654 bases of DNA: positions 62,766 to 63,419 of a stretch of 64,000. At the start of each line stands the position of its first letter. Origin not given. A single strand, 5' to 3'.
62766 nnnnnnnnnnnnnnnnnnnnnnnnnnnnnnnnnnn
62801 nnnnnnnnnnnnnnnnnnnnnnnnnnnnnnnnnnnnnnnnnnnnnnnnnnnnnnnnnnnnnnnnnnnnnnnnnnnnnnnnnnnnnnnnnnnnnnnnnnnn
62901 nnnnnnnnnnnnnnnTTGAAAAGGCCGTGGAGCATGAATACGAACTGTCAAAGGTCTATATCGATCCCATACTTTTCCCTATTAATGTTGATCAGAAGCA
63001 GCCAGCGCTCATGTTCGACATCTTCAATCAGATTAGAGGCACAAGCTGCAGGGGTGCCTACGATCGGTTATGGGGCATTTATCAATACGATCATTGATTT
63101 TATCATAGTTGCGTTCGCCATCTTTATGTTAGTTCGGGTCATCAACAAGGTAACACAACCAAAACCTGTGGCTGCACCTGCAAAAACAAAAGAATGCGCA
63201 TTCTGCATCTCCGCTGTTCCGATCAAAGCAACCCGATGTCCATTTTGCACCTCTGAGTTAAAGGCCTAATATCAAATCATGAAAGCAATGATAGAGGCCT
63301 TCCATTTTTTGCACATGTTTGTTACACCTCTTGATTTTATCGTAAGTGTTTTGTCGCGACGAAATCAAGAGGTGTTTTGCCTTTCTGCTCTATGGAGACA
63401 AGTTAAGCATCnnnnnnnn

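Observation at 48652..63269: Five independent gene lesions within 15 kb and no mobile element: a decaying or mis-assembled Wood-Ljungdahl locus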

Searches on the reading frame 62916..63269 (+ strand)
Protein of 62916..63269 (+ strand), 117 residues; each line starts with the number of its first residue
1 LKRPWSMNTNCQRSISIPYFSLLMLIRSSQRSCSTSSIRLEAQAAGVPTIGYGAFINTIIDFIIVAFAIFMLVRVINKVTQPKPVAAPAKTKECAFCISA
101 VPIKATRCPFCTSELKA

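Call 4: search_protein_families(library=pfam, proteins=[window:62916-63269:+], max_evalue=0.01)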
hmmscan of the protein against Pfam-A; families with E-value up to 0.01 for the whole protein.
window:62916-63269:+ (117 aa): 1 family
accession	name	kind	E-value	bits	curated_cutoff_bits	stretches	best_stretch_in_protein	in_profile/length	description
PF01741.23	MscL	-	1.2e-12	48.6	27.4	1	32-93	51-111/123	Large-conductance mechanosensitive channel, MscL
